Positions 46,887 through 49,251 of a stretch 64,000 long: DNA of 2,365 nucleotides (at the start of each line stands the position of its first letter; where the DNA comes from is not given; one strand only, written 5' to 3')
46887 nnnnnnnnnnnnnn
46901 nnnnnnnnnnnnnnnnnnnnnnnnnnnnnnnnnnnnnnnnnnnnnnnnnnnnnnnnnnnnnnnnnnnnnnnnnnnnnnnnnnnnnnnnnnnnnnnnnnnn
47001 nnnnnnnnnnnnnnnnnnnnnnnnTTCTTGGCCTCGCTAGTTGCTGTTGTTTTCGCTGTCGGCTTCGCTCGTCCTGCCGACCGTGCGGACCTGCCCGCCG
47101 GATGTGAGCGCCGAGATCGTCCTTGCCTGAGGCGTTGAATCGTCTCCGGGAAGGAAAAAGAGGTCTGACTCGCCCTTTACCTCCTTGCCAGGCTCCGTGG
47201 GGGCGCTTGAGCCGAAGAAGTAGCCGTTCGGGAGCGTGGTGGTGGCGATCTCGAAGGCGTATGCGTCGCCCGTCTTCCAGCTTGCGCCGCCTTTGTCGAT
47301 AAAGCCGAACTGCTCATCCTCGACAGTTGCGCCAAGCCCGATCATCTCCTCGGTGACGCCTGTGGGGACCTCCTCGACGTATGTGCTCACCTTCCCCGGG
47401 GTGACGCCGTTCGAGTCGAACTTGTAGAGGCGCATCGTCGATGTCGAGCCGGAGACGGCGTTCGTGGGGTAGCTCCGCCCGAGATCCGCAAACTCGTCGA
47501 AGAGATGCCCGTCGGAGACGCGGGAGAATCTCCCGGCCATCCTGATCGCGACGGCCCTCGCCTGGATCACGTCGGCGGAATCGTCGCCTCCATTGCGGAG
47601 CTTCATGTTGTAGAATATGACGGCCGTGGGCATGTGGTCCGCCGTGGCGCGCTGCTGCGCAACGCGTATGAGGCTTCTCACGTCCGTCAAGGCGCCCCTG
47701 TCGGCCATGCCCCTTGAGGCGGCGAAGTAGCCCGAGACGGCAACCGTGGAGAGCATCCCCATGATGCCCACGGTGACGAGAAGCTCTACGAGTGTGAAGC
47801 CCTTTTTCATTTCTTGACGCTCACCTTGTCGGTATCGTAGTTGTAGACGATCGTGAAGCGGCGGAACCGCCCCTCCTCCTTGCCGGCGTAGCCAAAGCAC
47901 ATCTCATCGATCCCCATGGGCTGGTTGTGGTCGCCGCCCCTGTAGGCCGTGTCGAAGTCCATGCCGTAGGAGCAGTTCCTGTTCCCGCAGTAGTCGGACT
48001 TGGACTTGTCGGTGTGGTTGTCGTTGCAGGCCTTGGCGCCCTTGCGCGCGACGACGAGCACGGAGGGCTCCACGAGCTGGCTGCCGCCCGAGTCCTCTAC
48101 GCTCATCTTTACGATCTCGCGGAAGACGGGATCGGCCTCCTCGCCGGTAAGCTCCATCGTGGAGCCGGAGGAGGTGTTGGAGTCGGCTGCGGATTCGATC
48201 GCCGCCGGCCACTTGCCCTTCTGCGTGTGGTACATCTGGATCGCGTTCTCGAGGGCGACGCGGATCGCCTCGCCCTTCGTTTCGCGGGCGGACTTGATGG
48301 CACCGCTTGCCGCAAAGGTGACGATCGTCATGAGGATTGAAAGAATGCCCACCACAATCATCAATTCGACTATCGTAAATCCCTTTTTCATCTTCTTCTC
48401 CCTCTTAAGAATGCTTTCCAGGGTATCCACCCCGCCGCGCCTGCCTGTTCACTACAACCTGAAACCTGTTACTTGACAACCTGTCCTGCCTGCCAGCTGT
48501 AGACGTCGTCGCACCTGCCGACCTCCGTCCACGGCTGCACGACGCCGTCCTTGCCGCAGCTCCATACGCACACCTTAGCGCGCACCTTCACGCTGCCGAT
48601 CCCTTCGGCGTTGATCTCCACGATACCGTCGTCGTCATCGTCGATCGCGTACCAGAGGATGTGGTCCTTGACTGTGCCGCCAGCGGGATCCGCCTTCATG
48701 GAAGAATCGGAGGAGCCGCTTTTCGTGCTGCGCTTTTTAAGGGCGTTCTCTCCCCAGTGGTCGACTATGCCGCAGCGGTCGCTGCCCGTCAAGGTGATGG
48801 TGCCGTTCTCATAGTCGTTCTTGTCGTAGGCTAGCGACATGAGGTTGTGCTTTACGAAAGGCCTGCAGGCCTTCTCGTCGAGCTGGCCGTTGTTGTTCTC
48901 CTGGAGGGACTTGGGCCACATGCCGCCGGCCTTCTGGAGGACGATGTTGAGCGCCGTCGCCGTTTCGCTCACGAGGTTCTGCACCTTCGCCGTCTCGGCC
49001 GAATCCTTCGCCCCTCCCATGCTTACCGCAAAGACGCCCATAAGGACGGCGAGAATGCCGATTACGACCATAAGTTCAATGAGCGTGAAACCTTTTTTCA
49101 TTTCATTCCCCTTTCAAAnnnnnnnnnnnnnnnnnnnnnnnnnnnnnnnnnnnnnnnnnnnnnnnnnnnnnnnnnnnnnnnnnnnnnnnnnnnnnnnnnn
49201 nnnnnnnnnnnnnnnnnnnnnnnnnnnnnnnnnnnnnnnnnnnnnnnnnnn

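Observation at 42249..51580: Pseudopilin super-cassette: GspF, seven prepilin-type proteins and a 1067-aa GspK-like giant, without secretin or ATPase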

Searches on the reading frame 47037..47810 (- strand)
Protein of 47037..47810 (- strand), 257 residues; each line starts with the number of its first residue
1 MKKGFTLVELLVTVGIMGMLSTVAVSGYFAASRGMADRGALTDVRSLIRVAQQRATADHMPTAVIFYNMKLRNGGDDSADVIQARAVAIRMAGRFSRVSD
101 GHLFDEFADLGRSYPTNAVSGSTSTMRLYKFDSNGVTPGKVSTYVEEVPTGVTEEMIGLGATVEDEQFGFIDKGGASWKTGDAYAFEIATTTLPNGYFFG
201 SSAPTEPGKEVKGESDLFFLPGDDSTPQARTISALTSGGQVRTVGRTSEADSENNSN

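Call 4: search_protein_families(library=pfam, proteins=[window:47037-47810:-], max_evalue=0.1)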
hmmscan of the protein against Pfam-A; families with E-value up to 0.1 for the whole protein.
window:47037-47810:- (257 aa): 1 family
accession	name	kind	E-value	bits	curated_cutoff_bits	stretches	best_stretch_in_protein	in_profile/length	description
PF07963.17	N_methyl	-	4.3e-06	26.5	21.2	1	2-24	4-26/27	Prokaryotic N-terminal methylation motif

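Call 5: search_protein_families(library=ncbifam, proteins=[window:47037-47810:-], max_evalue=0.1)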
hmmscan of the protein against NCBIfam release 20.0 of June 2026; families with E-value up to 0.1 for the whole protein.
window:47037-47810:- (257 aa): 9 families
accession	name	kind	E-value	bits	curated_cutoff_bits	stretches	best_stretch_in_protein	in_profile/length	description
NF040982.1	ComGD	equivalog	1.5e-06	28.7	70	1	2-70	1-69/139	competence type IV pilus minor pilin ComGD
TIGR02532.1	IV_pilin_GFxxxE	domain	2.4e-06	27.2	16.3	1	2-25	1-24/24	prepilin-type N-terminal cleavage/methylation domain-containing protein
TIGR01708.2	typeII_sec_gspH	equivalog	2.8e-05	24.2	80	1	3-61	2-60/169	type II secretion system minor pseudopilin GspH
NF007862.0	PRK10574.1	equivalog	4.2e-05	23.7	138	1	2-44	4-42/145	prepilin peptidase-dependent pilin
TIGR02596.1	TIGR02596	subfamily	0.00029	21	70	1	5-77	1-73/196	Verru_Chthon cassette protein D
TIGR01710.1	typeII_sec_gspG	equivalog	0.00096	19.2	88.85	1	3-47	1-45/134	type II secretion system major pseudopilin GspG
NF041775.1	typeIV_PilA_Myxo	equivalog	0.0011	19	400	1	3-45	11-53/214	type IV pilin protein PilA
NF007800.0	PRK10506.1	equivalog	0.018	14.9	158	1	2-55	8-61/163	prepilin peptidase-dependent protein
NF041013.1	T4P_ComGE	equivalog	0.039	14.1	49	1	2-28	3-29/83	competence type IV pilus minor pilin ComGE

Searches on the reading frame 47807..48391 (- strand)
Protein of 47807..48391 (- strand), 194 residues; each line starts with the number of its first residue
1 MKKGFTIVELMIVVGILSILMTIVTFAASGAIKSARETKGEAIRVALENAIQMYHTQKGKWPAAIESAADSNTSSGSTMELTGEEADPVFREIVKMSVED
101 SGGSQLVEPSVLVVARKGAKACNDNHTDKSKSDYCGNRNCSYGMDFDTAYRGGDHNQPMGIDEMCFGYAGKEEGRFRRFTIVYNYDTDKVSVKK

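Call 4: search_protein_families(library=pfam, proteins=[window:47807-48391:-], max_evalue=0.1)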
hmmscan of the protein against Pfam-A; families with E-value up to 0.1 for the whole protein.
window:47807-48391:- (194 aa): 3 families
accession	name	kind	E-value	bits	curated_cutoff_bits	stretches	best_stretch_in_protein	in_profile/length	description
PF07963.17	N_methyl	-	1.8e-06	27.7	21.2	1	2-24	4-26/27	Prokaryotic N-terminal methylation motif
PF17319.7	DUF5362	-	0.012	16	25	1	11-50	28-68/94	Family of unknown function (DUF5362)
PF23829.1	DUF7199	-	0.033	14.9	27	0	8-78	8-77/98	Family of unknown function (DUF7199)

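Call 5: search_protein_families(library=ncbifam, proteins=[window:47807-48391:-], max_evalue=0.1)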
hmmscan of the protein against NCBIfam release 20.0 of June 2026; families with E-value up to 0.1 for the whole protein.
window:47807-48391:- (194 aa): 10 families
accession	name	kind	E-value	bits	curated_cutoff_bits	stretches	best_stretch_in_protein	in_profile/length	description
TIGR01710.1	typeII_sec_gspG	equivalog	7.2e-08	32.6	88.85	1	3-64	1-62/134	type II secretion system major pseudopilin GspG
NF040999.1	pilin_ComGC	equivalog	1.4e-07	31.6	75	1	2-63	1-62/84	competence type IV pilus major pilin ComGC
TIGR02532.1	IV_pilin_GFxxxE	domain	1.9e-06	27.4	16.3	1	2-24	1-23/24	prepilin-type N-terminal cleavage/methylation domain-containing protein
TIGR02596.1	TIGR02596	subfamily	4.1e-05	23.7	70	1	5-48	1-43/196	Verru_Chthon cassette protein D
NF007862.0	PRK10574.1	equivalog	4.2e-05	23.7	138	1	2-52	4-54/145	prepilin peptidase-dependent pilin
TIGR01708.2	typeII_sec_gspH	equivalog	0.00027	21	80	1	3-44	2-42/169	type II secretion system minor pseudopilin GspH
TIGR02599.1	TIGR02599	subfamily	0.0016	17.8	256.5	1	4-40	1-37/361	Verru_Chthon cassette protein C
NF041775.1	typeIV_PilA_Myxo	equivalog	0.0018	18.3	400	1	3-25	11-33/214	type IV pilin protein PilA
NF041013.1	T4P_ComGE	equivalog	0.0036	17.4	49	1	2-57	3-59/83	competence type IV pilus minor pilin ComGE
NF040982.1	ComGD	equivalog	0.0075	16.7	70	1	2-34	1-33/139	competence type IV pilus minor pilin ComGD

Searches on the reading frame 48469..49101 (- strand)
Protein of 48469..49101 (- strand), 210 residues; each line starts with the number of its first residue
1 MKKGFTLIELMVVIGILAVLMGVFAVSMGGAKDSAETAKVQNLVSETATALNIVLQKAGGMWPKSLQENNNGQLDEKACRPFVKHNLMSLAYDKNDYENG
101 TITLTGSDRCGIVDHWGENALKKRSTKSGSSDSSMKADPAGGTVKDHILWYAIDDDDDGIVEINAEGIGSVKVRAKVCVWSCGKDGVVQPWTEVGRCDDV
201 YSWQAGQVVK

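Call 4: search_protein_families(library=pfam, proteins=[window:48469-49101:-], max_evalue=0.1)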
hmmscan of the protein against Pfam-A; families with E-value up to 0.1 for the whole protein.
window:48469-49101:- (210 aa): 3 families
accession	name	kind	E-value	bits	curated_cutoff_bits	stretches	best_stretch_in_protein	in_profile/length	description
PF07963.17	N_methyl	-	1.4e-07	31.2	21.2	1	2-23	4-25/27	Prokaryotic N-terminal methylation motif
PF07790.16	Pilin_N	-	0.016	16.5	25.2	1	11-62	10-63/78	Archaeal Type IV pilin, N-terminal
PF12068.14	PH_RBD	-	0.019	14.8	22.4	1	82-176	4-88/149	Rab-binding domain (RBD)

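Call 5: search_protein_families(library=ncbifam, proteins=[window:48469-49101:-], max_evalue=0.1)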
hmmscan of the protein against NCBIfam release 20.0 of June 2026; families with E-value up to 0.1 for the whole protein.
window:48469-49101:- (210 aa): 13 families
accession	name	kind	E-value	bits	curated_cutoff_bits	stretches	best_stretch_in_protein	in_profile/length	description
TIGR01710.1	typeII_sec_gspG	equivalog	1.5e-07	31.5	88.85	1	3-54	1-52/134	type II secretion system major pseudopilin GspG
TIGR01708.2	typeII_sec_gspH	equivalog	1.7e-07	31.4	80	1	3-49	2-49/169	type II secretion system minor pseudopilin GspH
TIGR02532.1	IV_pilin_GFxxxE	domain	2.8e-07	30.1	16.3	1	2-23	1-22/24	prepilin-type N-terminal cleavage/methylation domain-containing protein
NF007862.0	PRK10574.1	equivalog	1.6e-05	25.1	138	1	2-45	4-48/145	prepilin peptidase-dependent pilin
TIGR02596.1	TIGR02596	subfamily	9.2e-05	22.6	70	1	5-51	1-48/196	Verru_Chthon cassette protein D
NF040999.1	pilin_ComGC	equivalog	0.00028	21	75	1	2-36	1-35/84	competence type IV pilus major pilin ComGC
NF041013.1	T4P_ComGE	equivalog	0.0016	18.5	49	1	2-24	3-25/83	competence type IV pilus minor pilin ComGE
TIGR02599.1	TIGR02599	subfamily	0.0037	16.5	256.5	1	4-41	1-38/361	Verru_Chthon cassette protein C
TIGR01711.1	gspJ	equivalog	0.0044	16.8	64.85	1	3-70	1-69/192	type II secretion system minor pseudopilin GspJ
NF047828.1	T3SSXpsI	equivalog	0.024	14.7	150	1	3-75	2-70/132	type II secretion system protein XpsI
NF040982.1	ComGD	equivalog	0.029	14.8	70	1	2-30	1-29/139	competence type IV pilus minor pilin ComGD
NF041775.1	typeIV_PilA_Myxo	equivalog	0.03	14.3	400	1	3-23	11-31/214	type IV pilin protein PilA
NF007800.0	PRK10506.1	equivalog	0.04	13.7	158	1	2-21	8-27/163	prepilin peptidase-dependent protein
